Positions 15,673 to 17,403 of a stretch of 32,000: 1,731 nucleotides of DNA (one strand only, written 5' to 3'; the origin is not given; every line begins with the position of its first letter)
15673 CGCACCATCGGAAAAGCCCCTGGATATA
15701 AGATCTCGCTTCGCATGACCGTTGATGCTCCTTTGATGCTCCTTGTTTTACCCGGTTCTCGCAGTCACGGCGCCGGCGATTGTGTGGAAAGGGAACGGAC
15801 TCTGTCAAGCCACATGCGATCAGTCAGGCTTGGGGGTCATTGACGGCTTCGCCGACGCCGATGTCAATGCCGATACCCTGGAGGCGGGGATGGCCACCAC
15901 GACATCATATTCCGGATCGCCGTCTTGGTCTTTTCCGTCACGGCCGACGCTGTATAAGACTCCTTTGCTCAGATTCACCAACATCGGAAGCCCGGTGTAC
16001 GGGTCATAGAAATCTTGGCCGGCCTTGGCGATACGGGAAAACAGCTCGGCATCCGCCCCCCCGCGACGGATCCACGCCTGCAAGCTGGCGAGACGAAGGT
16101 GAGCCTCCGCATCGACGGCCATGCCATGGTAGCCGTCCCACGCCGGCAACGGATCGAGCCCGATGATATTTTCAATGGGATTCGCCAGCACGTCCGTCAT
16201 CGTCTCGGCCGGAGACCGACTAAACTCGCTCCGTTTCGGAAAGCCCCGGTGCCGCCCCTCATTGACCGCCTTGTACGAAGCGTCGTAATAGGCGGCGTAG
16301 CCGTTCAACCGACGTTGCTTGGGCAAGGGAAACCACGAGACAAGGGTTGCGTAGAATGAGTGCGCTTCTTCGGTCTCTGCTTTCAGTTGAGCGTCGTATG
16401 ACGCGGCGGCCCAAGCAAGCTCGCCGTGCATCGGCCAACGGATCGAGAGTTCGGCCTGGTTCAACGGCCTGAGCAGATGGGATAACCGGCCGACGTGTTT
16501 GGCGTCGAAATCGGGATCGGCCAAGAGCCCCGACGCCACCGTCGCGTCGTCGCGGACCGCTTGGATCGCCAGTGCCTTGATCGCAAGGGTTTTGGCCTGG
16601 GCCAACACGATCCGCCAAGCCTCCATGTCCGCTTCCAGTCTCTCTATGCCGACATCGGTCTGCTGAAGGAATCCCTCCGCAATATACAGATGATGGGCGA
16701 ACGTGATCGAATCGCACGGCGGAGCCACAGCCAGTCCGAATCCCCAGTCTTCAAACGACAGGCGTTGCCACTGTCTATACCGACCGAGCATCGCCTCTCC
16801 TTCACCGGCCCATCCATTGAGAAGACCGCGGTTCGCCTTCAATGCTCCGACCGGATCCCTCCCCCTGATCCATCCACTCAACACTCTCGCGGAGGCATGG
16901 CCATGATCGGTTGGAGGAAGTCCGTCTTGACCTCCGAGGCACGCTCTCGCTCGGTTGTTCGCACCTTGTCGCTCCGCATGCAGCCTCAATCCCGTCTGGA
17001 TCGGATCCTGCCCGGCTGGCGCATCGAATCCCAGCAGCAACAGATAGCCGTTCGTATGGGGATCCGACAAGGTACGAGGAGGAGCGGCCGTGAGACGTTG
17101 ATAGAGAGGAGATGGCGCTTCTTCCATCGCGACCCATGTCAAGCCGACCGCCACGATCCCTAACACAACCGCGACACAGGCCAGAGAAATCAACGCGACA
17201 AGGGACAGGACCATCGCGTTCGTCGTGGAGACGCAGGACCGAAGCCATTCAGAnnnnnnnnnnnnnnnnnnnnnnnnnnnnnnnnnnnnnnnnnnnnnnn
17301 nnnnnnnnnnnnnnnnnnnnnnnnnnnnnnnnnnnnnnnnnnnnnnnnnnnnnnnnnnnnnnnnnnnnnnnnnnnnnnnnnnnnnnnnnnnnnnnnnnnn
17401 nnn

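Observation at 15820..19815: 1331-aa bitopic protein with TPR domain, exceptionally long acidic disordered linker and unknown periplasmic domain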

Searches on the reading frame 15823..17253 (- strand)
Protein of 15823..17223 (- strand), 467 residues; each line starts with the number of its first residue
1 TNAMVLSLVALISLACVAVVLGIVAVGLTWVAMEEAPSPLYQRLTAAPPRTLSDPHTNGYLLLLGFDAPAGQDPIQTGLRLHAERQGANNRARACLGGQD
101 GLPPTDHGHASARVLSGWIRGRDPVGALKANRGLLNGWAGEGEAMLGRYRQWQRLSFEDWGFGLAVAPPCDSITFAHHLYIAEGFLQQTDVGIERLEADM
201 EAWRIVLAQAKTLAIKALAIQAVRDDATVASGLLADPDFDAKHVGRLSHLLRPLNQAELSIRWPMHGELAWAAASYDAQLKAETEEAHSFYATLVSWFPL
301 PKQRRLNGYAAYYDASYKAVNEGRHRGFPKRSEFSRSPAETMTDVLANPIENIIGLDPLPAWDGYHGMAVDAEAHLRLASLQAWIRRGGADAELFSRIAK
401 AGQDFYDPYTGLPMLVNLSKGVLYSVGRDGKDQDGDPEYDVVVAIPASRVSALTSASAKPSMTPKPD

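Call 5: search_protein_families(library=pfam, proteins=[window:15823-17124:-], max_evalue=0.1)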
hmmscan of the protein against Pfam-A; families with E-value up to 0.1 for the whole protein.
window:15823-17124:- (434 aa): 0 families

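Call 6: search_protein_families(library=ncbifam, proteins=[window:15823-17124:-], max_evalue=0.1)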
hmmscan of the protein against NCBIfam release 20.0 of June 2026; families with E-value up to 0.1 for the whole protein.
window:15823-17124:- (434 aa): 0 families

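Call 19: search_solved_structures(query=window:15823-17124:-, max_evalue=10, show_alignments=2)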
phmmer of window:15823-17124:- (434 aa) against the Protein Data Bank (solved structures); distinct sequences matched with E-value up to 10: 3.
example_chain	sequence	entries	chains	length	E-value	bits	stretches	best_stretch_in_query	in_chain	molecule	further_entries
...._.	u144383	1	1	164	0.84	11.9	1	55-84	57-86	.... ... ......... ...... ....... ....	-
4den_A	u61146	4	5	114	1.2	11.4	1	92-159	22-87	Actinohivin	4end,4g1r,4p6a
3a07_A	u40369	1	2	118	1.3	11.3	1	92-159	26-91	Actinohivin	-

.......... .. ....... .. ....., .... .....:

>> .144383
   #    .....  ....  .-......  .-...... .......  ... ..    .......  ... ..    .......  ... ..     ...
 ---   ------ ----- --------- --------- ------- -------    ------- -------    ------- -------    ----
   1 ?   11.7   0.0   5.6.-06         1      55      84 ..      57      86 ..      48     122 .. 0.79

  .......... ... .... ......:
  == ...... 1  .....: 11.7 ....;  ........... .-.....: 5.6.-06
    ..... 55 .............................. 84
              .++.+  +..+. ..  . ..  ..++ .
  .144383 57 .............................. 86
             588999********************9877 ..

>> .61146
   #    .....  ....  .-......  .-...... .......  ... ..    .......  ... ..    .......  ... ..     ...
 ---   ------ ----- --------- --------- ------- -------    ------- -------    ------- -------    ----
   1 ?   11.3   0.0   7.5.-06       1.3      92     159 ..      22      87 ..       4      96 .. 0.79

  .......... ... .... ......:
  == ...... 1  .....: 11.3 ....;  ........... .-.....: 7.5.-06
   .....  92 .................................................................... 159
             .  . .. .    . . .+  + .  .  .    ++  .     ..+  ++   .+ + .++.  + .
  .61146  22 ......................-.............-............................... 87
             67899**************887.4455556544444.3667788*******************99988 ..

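Call 27: predict_structure(alignment_id=A1)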
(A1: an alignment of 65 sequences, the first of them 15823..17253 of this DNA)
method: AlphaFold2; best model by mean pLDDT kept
length: 477 residues; sequences in the alignment: 65
mean_pLDDT: 81.9   pTM: 0.81
mean pLDDT of the five models: 81.9, 78.5, 76.1, 71.2, 70.8
residues with pLDDT >= 90: 176; 70-90: 223; 50-70: 49; < 50: 29
segments of 3 or more residues with pLDDT < 50: 98-101, 108-118, 466-477
pLDDT, mean of each block of 10 residues (from residue 1): 53 78 85 76 83 90 93 93 93 65 49 44 91 89 94 93 95 86 94 94 97 94 90 96 90 92 87 80 84 71 71 88 87 74 79 81 81 82 93 85 78 81 87 85 82 80 50 36
secondary structure, 60 per line:
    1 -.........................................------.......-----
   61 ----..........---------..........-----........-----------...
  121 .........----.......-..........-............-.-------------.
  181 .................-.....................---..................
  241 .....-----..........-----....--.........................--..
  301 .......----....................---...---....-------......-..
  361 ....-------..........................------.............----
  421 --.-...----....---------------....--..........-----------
elements in order: H2-42 H49-55 H69-74 H84-93 H99-106 H118-129 H134-140 H142-151 H153-164 H180-197 H199-219 H223-245 H251-260 H266-269 H272-296 H299-307 H312-331 H341-344 H352-357 H359-364 H372-397 H404-415 E425-427 E432-435 E451-454 H457-466

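Call 30: fold_search(model_id=the predicted structure, library=pdb)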
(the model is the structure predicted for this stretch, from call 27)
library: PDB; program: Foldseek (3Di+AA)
matches with E <= 10: 227; with E <= 0.001: 0
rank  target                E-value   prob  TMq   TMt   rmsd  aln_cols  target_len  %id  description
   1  3ea5_B                1.7e-01  0.25  0.16  0.10  25.1       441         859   11  Kap95p Binding Induces the Switch Loops of RanGDP to adopt the GTP-bound Conformation: Implications for Nuclear Import (released 2008-10-21)
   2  5xah_C                2.0e-01  0.30  0.18  0.22  19.8       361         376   14  Crystal structure of human Importin4 (released 2018-02-14)
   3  3lww_C                3.6e-01  0.15  0.15  0.10  25.9       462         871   10  Structure of an open and closed conformation of Human Importin Beta bound to the Snurportin1 IBB-domain trapped in the (released 2010-06-02)
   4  2ot8_B                4.6e-01  0.08  0.13  0.09  27.2       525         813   12  Karyopherin Beta2/Transportin-hnRNPM NLS Complex (released 2007-04-10)
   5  5xah_A                5.0e-01  0.11  0.15  0.17  18.4       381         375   13  Crystal structure of human Importin4 (released 2018-02-14)
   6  5xbk_B                6.5e-01  0.12  0.14  0.17  18.5       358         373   14  Crystal structure of human Importin4 (released 2018-02-14)
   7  2bku_D                6.8e-01  0.10  0.14  0.09  24.7       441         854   11  Kap95p:RanGTP complex (released 2005-05-04)
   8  5yvh_A                6.8e-01  0.07  0.12  0.09  28.0       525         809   12  Crystal structure of Karyopherin beta2 in complex with FUS(371-526) (released 2018-05-16)
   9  4c0q_A                7.1e-01  0.09  0.14  0.09  24.5       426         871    8  Transportin 3 in complex with Ran(Q69L)GTP (released 2014-01-22)
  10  1o6o_A                8.1e-01  0.10  0.15  0.16  22.2       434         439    9  Importin Beta aa1-442 bound to five FxFG repeats from yeast Nsp1p. Second crystal form (released 2003-10-17)
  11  7bdx_C                8.4e-01  0.23  0.17  0.30  17.6       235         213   12  Armadillo domain of HSF2BP in complex with BRCA2 peptide (released 2021-07-07)
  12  7abi_S                8.4e-01  0.14  0.17  0.21  22.5       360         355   12  Human pre-Bact-2 spliceosome (released 2021-02-10)
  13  6gx9_A                8.4e-01  0.07  0.12  0.08  26.0       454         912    8  Crystal structure of the TNPO3 - CPSF6 RSLD complex (released 2019-03-13)
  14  9jnj_C                8.8e-01  0.08  0.11  0.16  17.4       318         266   10  Crystal structure of Human Cnot9 (released 2025-09-24)
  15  4ct7_B                9.2e-01  0.14  0.16  0.24  19.7       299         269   13  CNOT9-CNOT1 complex with bound tryptophan (released 2014-05-07)
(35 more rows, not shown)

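Call 34: search_protein_representatives(protein=window:15823-17223:-)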
Query: 467 residues. Proteins with E-value up to 0.001 (for the whole library): 393; up to 1e-10: 177; up to 1e-30: 126. The best 150 are listed.
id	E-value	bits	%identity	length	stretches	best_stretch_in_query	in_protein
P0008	1.1e-261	885.2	86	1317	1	1-459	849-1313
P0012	1.3e-193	660.7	66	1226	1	1-461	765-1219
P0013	3.3e-188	642.9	64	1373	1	3-456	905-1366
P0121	6.7e-177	605.6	60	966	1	1-461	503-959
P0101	6.2e-170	582.7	58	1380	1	1-448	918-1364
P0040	3.4e-169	580.3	58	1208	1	2-461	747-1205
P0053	2.1e-168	577.6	58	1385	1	1-459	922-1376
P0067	1.5e-167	574.9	56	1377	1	3-461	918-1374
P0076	5.4e-167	573.0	56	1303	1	1-461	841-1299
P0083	1.2e-166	571.9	58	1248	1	1-447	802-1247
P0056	2.2e-166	571.0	57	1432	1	1-458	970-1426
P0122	5.4e-166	569.7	58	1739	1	1-464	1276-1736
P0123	4.4e-164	563.4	55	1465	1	1-459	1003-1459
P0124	2.3e-163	561.0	57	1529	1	1-461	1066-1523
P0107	1.1e-162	558.7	56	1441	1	2-457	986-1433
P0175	1.6e-98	347.3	41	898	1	11-445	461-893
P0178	9.8e-97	341.3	41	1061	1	11-447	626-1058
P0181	7.4e-93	328.5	40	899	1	10-452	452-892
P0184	9.8e-91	321.6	40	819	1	9-445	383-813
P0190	6.5e-83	295.8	38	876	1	4-447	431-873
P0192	1.2e-77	278.4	36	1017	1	2-445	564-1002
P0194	2.1e-76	274.3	38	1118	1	5-444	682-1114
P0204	3.8e-69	250.4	35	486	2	9-277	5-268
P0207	4.2e-66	240.3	35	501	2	17-276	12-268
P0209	1.7e-65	238.3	39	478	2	11-287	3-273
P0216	2.0e-60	221.6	35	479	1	11-445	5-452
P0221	2.7e-57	211.3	33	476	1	19-458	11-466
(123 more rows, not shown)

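Call 38: search_protein_families(library=pfam, proteins=[P0204, P0207, P0209, P0216, P0221, P0175, P0181, P0194, P0192, P0184], max_evalue=0.01)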
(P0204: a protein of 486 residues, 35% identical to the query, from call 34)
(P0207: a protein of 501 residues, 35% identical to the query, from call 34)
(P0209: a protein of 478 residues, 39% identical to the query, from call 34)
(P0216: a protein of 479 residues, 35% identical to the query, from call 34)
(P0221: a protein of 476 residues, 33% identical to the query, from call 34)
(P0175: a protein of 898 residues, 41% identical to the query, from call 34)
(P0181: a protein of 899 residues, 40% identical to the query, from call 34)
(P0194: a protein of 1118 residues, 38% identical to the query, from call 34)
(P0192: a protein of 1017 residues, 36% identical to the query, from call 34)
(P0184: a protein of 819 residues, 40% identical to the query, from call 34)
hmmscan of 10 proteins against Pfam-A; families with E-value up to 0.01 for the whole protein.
P0204 (486 aa): 0 families

P0207 (501 aa): 0 families

P0209 (478 aa): 0 families

P0216 (479 aa): 0 families

P0221 (476 aa): 0 families

P0175 (898 aa): 4 families
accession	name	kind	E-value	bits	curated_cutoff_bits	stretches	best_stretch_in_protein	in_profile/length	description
PF13432.12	TPR_16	-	6.8e-07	30.1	32.7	1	75-128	4-56/65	Tetratricopeptide repeat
PF14559.12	TPR_19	-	2.3e-06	28.3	25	0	26-67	3-44/68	Tetratricopeptide repeat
PF13428.12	TPR_14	-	1e-05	26.2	23.5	0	16-55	3-42/44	Tetratricopeptide repeat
PF23914.1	TPR_CcmH_CycH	-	0.0028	18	42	0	23-68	96-141/158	Cytochrome c-type biogenesis protein H TPR domain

P0181 (899 aa): 4 families
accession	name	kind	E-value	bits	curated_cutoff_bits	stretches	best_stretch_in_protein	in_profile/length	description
PF13432.12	TPR_16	-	2.1e-06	28.5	32.7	2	12-69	3-60/65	Tetratricopeptide repeat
PF14559.12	TPR_19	-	9.1e-05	23.1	25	1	17-70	2-55/68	Tetratricopeptide repeat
PF13428.12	TPR_14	-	0.0003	21.6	23.5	0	61-102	2-43/44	Tetratricopeptide repeat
PF23914.1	TPR_CcmH_CycH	-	0.0036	17.6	42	0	20-67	101-148/158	Cytochrome c-type biogenesis protein H TPR domain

P0194 (1118 aa): 0 families

P0192 (1017 aa): 5 families
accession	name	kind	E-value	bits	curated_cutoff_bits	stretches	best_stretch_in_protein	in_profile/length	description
PF13432.12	TPR_16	-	1.4e-09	38.6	32.7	2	34-87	1-54/65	Tetratricopeptide repeat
PF14853.12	Fis1_TPR_C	-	0.0012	19.4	25.3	1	37-74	8-45/53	Fis1 C-terminal tetratricopeptide repeat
PF07719.23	TPR_2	-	0.0021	18.5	27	0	36-63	7-34/34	Tetratricopeptide repeat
PF12895.13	ANAPC3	-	0.0044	17.7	27.2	0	30-88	23-80/82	Anaphase-promoting complex, cyclosome, subunit 3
PF13428.12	TPR_14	-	0.0069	17.4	23.5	0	33-72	4-43/44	Tetratricopeptide repeat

P0184 (819 aa): 8 families
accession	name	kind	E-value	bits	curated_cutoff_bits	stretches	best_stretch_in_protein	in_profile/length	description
PF14559.12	TPR_19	-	3.7e-09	37.2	25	1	41-102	2-63/68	Tetratricopeptide repeat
PF13428.12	TPR_14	-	1.6e-05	25.6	23.5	1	40-72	11-43/44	Tetratricopeptide repeat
PF13432.12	TPR_16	-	1.7e-05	25.6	32.7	1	38-93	5-60/65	Tetratricopeptide repeat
PF13371.12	TPR_9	-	7.6e-05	23.1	35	1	40-108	5-73/73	Tetratricopeptide repeat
PF07719.23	TPR_2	-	0.00018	21.8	27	0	66-88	3-25/34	Tetratricopeptide repeat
PF14863.12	Alkyl_sulf_dimr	-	0.00024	22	26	1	31-81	70-120/139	Alkyl sulfatase dimerisation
PF12895.13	ANAPC3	-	0.00086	20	27.2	1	27-83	20-75/82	Anaphase-promoting complex, cyclosome, subunit 3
PF13431.12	TPR_17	-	0.0076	16.9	24.4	0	53-83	2-32/34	Tetratricopeptide repeat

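Call 39: find_related_loci(query=A2, collection=genome_contigs, flank=8000)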
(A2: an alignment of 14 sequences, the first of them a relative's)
Query A2 (486 aa) in genome_contigs; peptide patterns used: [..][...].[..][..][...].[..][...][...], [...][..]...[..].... (x = any residue, [..] = any of these).
421 stretches matched a pattern; 309 encode a relative of the query (tblastn E <= 1e-3); the best 80 are kept; 80 distinct loci.
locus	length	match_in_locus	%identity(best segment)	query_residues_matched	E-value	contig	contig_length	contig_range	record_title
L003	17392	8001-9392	52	1-459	1e-152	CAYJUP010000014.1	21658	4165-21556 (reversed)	MAG TPA_asm: uncultured Nitrospiraceae bacterium isolate ERP125453_co1_266 genome assembly, contig: NODE_2292_length_216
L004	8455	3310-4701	49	1-459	9e-143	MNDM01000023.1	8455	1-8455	MAG: Nitrospirae bacterium 13_2_20CM_2_62_8 13_2_20cm_2_scaffold_4557, whole genome shotgun sequence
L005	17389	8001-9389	47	1-459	8e-137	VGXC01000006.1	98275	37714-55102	MAG: Nitrospira sp. isolate M_DeepCast_65m_m2_155 M_DeepCast_65m_m2_155_Ga0194120_10000246, whole genome shotgun sequenc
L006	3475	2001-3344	49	7-457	4e-141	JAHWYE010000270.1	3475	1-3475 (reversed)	MAG: Nitrospirae bacterium isolate CR_Sed_300A_bin.33 scaffold_904, whole genome shotgun sequence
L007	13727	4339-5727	45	1-459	1e-135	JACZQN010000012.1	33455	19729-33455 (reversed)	MAG: Nitrospirae bacterium isolate B7D1T1 B7D1T1_NODE167, whole genome shotgun sequence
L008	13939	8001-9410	44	1-468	8e-135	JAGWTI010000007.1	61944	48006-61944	MAG: Nitrospirota bacterium isolate REEB37 contig-150_445, whole genome shotgun sequence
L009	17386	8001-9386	50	1-459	3e-131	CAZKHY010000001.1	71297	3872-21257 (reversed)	MAG TPA_asm: uncultured Nitrospira sp. isolate SRP093762_co1_15 genome assembly, contig: NODE_229_length_71297_cov_11.42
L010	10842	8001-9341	44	17-459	3e-128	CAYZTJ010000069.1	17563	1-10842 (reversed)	MAG TPA_asm: uncultured Nitrospira sp. isolate SRP237561_co1_51 genome assembly, contig: NODE_5485_length_17563_cov_10.9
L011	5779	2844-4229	44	1-459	8e-127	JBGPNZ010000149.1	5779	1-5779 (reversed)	MAG: Nitrospiraceae bacterium isolate OBJ_0618_7090110_202 k141_3287880_length_5779_cov_33.8210, whole genome shotgun se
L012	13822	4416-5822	43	1-466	7e-122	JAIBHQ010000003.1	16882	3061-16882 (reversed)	MAG: Nitrospirae bacterium isolate CR_Sed_300A_bin.52 scaffold_177, whole genome shotgun sequence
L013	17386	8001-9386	43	1-459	2e-120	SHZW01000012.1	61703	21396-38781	MAG: Nitrospiraceae bacterium isolate Baikal-deep-G158 BACOMB-40M-C116, whole genome shotgun sequence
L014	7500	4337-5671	44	19-459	2e-117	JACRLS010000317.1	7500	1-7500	MAG: Nitrospirae bacterium isolate NC_groundwater_1887_Pr3_B-0.1um_61_7 SR2-18-B1_coassembly_603059, whole genome shotgu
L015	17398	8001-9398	42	7-476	6e-116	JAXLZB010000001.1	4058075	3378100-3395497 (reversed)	MAG: Nitrospiraceae bacterium isolate STL-NOB1 C1.213.fa-1, whole genome shotgun sequence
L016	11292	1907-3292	41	1-459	1e-115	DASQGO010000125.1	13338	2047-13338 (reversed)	MAG TPA_asm: Nitrospiraceae bacterium isolate SMAG_U11808 k141_513017, whole genome shotgun sequence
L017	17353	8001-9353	42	6-460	1e-114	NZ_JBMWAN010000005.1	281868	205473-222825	Nitrospira sp. NS4 NODE_21_lth_281868, whole genome shotgun sequence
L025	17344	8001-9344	40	6-457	2e-110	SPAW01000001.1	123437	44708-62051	MAG: Nitrospira sp. isolate RCA Rifle_cladeA_scaffold_1, whole genome shotgun sequence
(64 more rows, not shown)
